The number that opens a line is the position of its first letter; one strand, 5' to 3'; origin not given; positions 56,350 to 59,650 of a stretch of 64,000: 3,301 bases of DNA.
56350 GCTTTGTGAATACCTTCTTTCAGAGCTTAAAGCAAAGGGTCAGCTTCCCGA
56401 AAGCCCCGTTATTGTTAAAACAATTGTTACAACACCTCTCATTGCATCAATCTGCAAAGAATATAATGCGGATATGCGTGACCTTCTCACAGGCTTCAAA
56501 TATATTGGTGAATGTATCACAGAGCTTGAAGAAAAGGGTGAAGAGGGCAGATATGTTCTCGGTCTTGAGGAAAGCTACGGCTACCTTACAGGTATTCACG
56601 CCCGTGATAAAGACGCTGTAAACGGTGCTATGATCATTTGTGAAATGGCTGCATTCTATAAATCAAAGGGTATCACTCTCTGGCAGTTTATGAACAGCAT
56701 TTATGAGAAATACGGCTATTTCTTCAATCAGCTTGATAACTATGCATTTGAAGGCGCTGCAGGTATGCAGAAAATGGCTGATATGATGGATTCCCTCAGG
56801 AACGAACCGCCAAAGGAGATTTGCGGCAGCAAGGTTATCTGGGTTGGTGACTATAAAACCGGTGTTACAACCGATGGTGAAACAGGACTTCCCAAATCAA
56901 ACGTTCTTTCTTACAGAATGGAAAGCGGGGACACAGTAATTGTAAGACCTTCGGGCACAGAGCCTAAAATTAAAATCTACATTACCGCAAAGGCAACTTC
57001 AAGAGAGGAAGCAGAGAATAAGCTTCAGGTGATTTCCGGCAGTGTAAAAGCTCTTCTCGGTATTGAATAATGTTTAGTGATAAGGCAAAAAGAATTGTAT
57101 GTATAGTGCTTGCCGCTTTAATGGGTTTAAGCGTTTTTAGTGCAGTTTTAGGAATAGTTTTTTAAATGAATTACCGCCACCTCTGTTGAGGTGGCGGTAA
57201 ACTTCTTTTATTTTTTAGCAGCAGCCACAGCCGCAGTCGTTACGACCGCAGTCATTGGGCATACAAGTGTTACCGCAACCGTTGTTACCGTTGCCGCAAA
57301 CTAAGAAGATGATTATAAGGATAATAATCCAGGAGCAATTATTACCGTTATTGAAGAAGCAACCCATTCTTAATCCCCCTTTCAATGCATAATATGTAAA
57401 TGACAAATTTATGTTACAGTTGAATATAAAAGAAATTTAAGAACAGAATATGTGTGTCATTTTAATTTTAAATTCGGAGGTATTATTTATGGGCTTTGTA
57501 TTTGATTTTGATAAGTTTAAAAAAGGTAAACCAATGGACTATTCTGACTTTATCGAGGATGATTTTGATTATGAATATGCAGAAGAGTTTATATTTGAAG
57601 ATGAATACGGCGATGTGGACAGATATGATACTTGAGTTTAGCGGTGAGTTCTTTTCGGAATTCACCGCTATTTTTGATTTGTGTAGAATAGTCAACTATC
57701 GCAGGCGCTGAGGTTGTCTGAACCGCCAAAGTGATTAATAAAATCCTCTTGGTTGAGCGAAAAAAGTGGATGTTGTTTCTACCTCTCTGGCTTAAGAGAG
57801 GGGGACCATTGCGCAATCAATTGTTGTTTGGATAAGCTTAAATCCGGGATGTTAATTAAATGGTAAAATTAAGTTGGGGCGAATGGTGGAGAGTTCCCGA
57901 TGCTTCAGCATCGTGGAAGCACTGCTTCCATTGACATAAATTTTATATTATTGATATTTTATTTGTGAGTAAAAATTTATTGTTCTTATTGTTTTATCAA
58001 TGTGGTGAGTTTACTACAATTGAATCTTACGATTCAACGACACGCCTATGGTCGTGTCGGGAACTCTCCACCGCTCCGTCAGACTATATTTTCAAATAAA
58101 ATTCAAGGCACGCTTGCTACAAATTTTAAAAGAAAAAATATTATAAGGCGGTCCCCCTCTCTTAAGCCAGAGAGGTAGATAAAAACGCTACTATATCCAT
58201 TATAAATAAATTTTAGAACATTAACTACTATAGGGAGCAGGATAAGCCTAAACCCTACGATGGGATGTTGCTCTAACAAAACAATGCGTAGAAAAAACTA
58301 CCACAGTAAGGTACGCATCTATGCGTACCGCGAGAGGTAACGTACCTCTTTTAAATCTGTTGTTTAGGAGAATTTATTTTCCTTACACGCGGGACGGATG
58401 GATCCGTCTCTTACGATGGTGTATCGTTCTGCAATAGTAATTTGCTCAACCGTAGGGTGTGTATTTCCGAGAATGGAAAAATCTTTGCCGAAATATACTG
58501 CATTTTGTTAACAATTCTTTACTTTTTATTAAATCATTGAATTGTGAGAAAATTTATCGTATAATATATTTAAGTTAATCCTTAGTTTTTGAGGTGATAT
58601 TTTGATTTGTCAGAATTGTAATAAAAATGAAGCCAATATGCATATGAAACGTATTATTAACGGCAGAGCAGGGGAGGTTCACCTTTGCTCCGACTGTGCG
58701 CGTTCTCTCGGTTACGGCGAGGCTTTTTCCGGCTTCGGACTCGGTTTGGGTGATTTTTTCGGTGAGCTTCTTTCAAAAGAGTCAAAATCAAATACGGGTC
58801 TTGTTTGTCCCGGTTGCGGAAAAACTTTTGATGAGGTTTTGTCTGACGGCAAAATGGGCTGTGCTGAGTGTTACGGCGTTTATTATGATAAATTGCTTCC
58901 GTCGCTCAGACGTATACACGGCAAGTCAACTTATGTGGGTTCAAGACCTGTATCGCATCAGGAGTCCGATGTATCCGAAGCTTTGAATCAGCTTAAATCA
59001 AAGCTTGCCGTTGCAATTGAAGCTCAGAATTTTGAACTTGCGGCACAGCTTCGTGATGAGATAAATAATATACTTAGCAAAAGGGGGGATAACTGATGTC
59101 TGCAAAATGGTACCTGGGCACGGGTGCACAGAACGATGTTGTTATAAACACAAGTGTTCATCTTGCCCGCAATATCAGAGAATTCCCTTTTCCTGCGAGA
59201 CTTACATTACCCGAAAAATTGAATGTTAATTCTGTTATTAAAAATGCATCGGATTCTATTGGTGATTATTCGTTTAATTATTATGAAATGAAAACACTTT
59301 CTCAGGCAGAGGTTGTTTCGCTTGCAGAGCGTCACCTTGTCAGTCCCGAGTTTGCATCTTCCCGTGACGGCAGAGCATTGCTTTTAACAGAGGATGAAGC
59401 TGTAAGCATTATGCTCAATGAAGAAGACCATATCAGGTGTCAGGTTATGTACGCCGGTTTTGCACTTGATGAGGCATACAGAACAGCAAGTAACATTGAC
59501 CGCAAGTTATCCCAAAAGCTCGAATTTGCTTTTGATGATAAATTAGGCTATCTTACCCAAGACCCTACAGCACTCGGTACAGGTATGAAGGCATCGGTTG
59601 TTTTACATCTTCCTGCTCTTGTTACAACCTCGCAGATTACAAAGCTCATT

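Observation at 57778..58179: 402-bp non-coding element with two perfectly concentric inverted-repeat pairs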

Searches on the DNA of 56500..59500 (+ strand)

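Call 4: search_rna_families(source=window, start=56500, end=59500, threshold=evalue, max_evalue=1, show_alignments=3)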
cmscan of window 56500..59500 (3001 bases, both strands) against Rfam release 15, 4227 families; matches with E-value up to 1: 1.
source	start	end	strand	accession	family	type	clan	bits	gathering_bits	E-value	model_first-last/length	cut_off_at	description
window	58068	58197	-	RF01235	snR68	Gene; snRNA; snoRNA; CD-box;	CL00079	23.3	80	0.58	1-137/137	no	Small nucleolar RNA snR68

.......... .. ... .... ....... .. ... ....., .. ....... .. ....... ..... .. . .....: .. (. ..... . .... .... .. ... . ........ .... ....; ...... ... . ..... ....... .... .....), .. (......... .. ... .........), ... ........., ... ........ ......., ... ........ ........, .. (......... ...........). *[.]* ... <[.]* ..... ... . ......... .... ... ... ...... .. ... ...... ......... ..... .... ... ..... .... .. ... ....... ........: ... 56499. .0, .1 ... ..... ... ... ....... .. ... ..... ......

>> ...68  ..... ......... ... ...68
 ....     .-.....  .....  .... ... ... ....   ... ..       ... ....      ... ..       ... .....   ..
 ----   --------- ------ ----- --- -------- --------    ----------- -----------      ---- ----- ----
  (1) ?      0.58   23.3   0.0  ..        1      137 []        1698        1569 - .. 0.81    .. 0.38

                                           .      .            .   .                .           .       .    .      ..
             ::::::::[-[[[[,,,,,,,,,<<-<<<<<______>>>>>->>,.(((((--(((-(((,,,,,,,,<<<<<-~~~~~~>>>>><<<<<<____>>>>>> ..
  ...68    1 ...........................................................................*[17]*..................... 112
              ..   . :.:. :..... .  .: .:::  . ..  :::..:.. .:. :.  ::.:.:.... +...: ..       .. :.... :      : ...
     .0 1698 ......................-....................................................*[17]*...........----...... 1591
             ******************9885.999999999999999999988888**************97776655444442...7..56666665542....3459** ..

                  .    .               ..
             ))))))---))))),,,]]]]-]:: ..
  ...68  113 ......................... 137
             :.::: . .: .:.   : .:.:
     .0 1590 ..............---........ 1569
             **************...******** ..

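Call 22: search_dna_similar(query=window:57640-58600:+, collection=plasmids, mode=distant, max_evalue=0.01)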
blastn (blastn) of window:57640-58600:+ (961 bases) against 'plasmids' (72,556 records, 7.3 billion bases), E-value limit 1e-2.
No match.

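Call 23: search_dna_similar(query=window:57640-58600:+, collection=phages, mode=distant, max_evalue=0.01)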
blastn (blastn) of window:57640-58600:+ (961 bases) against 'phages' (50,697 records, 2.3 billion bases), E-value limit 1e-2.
No match.

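Call 62: search_rna_families(sources=[L014, L016, L023, L026, L034, L035, L042, L007, L012, L017, L038, L047, L052, L056, L025, L044], threshold=gathering)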
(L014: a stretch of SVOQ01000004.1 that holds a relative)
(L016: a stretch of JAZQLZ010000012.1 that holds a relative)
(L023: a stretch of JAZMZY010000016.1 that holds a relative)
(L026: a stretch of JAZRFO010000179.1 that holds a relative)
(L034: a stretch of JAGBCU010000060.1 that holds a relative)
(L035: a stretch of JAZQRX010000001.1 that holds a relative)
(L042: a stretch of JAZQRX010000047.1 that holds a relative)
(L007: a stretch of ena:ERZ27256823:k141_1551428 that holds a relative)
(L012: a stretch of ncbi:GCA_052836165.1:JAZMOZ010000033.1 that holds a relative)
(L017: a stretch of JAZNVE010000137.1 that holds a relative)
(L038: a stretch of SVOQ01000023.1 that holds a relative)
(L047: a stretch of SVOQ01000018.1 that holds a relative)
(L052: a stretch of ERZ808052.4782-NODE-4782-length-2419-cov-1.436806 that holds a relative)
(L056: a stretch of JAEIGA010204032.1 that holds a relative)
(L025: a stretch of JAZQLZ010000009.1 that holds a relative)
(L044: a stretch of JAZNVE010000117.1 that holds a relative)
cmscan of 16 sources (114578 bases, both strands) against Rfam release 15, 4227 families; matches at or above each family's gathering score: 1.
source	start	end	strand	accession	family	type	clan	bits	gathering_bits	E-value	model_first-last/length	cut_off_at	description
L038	6650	6764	+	RF00050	FMN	Cis-reg; riboswitch;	-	107.8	66.2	7.5e-24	1-138/138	no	FMN riboswitch aptamer (RFN element)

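Call 74: build_rna_model(alignment_id=A1, structure=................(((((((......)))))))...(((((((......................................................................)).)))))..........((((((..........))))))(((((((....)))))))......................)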
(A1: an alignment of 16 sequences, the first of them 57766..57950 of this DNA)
Model R1 built from alignment A1 (16 sequences, 196 columns); structure: as given.
model positions 186; base pairs 27; branch points 3; effective number of sequences 3.04; information 0.59 bits per position. Calibrated on 0.2 Mb of random sequence (short: E-values are rough).
structure used (alignment columns):
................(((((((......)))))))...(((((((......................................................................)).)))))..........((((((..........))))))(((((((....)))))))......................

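Call 75: search_with_rna_model(model_id=R1, sources=[window, L005, L006, L007, L011, L012, L013, L014, L015, L016, L017, L018, L019, L021, L022, L023, L024, L025, L026, L027, L028, L030, L031, L032, L033, L034, L035, L036, L037, L038, L039, L040, L042, L043, L044, L045, L047, L049, L050, L051, L052, L053, L054, L055, L056, L057, L058, L059, L062, L064, L065, L069], max_evalue=0.001, make_alignment=true)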
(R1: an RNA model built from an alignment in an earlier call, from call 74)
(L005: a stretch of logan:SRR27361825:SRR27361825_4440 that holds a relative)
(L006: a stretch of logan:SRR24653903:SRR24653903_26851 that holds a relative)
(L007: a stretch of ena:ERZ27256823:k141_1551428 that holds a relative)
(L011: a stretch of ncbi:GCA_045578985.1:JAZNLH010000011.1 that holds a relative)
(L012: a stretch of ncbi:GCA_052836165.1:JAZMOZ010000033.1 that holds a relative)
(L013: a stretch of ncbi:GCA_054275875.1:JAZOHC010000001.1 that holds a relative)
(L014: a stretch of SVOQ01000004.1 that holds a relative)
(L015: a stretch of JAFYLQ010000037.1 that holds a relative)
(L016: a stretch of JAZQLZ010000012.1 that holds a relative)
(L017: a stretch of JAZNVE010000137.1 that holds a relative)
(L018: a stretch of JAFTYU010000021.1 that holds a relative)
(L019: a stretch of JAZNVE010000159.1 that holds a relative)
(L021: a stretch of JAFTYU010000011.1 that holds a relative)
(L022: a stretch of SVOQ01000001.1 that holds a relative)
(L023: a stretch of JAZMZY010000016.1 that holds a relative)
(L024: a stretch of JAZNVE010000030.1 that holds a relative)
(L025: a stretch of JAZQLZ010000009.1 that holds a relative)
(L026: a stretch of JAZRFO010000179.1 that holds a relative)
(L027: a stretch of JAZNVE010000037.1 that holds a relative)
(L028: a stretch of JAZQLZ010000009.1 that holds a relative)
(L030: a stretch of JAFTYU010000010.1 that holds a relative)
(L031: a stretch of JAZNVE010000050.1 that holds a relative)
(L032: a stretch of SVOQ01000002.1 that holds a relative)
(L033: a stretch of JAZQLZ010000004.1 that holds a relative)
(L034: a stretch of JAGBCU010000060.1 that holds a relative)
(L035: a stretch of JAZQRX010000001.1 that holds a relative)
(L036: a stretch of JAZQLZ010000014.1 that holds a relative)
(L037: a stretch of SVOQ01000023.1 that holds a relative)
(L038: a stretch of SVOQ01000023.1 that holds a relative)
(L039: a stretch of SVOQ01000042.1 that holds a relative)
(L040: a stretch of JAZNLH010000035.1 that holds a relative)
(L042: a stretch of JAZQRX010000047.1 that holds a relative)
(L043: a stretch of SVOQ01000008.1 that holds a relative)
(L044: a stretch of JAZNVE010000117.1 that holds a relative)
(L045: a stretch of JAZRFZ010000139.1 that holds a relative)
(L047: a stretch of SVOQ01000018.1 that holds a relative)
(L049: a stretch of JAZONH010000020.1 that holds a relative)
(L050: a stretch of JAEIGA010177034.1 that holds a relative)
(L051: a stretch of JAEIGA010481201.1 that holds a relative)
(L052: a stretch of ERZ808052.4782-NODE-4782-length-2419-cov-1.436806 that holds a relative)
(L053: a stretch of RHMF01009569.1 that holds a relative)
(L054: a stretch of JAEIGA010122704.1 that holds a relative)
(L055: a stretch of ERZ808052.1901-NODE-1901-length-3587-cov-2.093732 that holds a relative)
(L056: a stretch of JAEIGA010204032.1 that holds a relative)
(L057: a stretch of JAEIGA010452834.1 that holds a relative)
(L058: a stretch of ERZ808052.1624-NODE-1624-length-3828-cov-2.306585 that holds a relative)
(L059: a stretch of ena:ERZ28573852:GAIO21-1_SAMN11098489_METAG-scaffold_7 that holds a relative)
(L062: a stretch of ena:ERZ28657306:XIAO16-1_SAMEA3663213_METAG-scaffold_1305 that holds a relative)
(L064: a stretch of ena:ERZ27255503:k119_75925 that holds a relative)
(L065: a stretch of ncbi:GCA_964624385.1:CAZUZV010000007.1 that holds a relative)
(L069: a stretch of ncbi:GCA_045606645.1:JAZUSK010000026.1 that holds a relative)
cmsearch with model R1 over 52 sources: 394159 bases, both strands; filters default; matches with E-value up to 0.001: 80.
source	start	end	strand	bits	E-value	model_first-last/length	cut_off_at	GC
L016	4307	4492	+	191.9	3.1e-46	1-186/186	no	0.4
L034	3891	4075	-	185.6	1.2e-44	1-186/186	no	0.41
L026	261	446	+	185.3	1.4e-44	1-186/186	no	0.41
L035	7297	7482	+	180.2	2.8e-43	1-186/186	no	0.42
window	58001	58191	-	177.9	1.1e-42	1-186/186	no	0.41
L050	2403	2587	+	174.9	6.1e-42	1-186/186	no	0.38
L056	782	967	-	174.5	8e-42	1-186/186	no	0.43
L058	3439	3621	+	169.9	1.2e-40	1-186/186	no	0.4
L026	870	1054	-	168.7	2.3e-40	1-186/186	no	0.43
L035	7537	7719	-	166.7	7.3e-40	1-186/186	no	0.42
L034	3276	3466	+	164.4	2.9e-39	1-186/186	no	0.41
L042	1371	1553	+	163.4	5e-39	1-186/186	no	0.43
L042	1607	1788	-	162.8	7.2e-39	1-186/186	no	0.41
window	57766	57949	+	162.5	8.5e-39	1-186/186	no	0.41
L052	1621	1805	+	161.6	1.5e-38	1-186/186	no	0.38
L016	4546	4729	-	158.6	8.4e-38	1-186/186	no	0.43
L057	1685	1867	+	157.7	1.4e-37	1-186/186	no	0.4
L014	4860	5049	-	157.7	1.4e-37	1-186/186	no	0.41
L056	174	356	+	156.2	3.3e-37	1-186/186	no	0.4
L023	1830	2018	-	155.3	5.7e-37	1-186/186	no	0.42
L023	1641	1829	+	152.1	3.8e-36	1-186/186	no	0.41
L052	1852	2034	-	151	7e-36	1-186/186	no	0.45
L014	4669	4859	+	149.8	1.4e-35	1-186/186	no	0.43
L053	1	171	-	149.2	2.1e-35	1-172/186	3'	0.43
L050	2649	2832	-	145.8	1.5e-34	1-186/186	no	0.39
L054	3602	3784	+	143.6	5.5e-34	1-186/186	no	0.43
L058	3676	3828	-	138.9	8.4e-33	34-186/186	5'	0.39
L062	7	190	+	116.7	3.5e-27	1-186/186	no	0.48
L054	3840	3990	-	115.3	8e-27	36-186/186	5'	0.39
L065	1904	2091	-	115.3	8e-27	1-186/186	no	0.39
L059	359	541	+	114.4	1.3e-26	1-186/186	no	0.49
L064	130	317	-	112.9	3.2e-26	1-186/186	no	0.46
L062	236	423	-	112.4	4.3e-26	1-186/186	no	0.47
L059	588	775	-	110.6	1.2e-25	1-186/186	no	0.47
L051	1633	1816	-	105.5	2.5e-24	1-186/186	no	0.43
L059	839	1026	-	98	2e-22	1-186/186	no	0.46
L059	158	338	+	93.2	3.3e-21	1-186/186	no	0.47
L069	1313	1506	+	85.6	2.8e-19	1-186/186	no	0.43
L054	1324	1497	+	81.8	2.5e-18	1-186/186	no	0.37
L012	3687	3848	+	75.3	1.1e-16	1-186/186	no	0.43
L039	1802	1962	+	73.4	3.3e-16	1-186/186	no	0.4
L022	93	265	+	72.7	5e-16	1-186/186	no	0.4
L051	1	84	-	68.6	5.7e-15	1-84/186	3'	0.42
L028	4876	5071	-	66.9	1.5e-14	1-186/186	no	0.41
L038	1978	2188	-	65.9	2.7e-14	1-186/186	no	0.46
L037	6788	6969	-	65.8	2.8e-14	1-186/186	no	0.44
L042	1028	1207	+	62.5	1.9e-13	1-186/186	no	0.38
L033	182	331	-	58.2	2.4e-12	1-186/186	no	0.43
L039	4631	4779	-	58.1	2.5e-12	1-186/186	no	0.44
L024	4169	4336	-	56.5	6.4e-12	1-186/186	no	0.45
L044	1487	1669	-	56.1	7.9e-12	1-186/186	no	0.41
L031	7057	7210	+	55.3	1.3e-11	1-186/186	no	0.44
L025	2965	3120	+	54.2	2.5e-11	1-186/186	no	0.44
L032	701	922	-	53.3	4.1e-11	1-186/186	no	0.45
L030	896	1036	-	53.2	4.5e-11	1-186/186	no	0.43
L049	225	417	-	53.1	4.6e-11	1-186/186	no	0.39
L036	7546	7698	+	52.4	7.1e-11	1-186/186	no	0.43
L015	1936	2116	-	52.2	7.9e-11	1-186/186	no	0.41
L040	4257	4404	+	51.9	9.3e-11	1-186/186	no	0.41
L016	500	648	+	51.4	1.2e-10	1-186/186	no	0.39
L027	3717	3865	+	49.6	3.6e-10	1-186/186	no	0.42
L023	5118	5323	-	49.2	4.5e-10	1-186/186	no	0.42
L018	5378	5576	-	49.1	4.9e-10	1-186/186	no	0.42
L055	3534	3587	+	48.9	5.3e-10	1-54/186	3'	0.46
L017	1645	1799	+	48.8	5.7e-10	1-186/186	no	0.46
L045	5954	6132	+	48.2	8.1e-10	1-186/186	no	0.46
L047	6226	6412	+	47.2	1.4e-09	1-186/186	no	0.44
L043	4511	4665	-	46.5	2.2e-09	1-186/186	no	0.39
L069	1099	1221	-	42.7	2e-08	1-186/186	no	0.48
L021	2682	2894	-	42.3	2.6e-08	1-186/186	no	0.42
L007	5655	5868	+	41.5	4.2e-08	1-186/186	no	0.43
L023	4938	5134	+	40.9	5.7e-08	1-186/186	no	0.38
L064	1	62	+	39.8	1.1e-07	128-186/186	5'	0.47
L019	7039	7217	+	38.8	2e-07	1-186/186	no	0.44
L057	1921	2015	-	36.5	7.6e-07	64-186/186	5'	0.37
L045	6103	6268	-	31.8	1.2e-05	1-186/186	no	0.45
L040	4446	4641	-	31.6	1.3e-05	1-186/186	no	0.37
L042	2066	2175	-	29.9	3.5e-05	1-186/186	no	0.56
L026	1139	1248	-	27.6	0.00014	1-186/186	no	0.58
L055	3384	3518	+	26.8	0.00022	1-186/186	no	0.4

Alignment A3: 80 matches aligned to the model, 333 columns, each read 5' to 3' on its own strand. Consensus structure (alignment columns), stored with it:
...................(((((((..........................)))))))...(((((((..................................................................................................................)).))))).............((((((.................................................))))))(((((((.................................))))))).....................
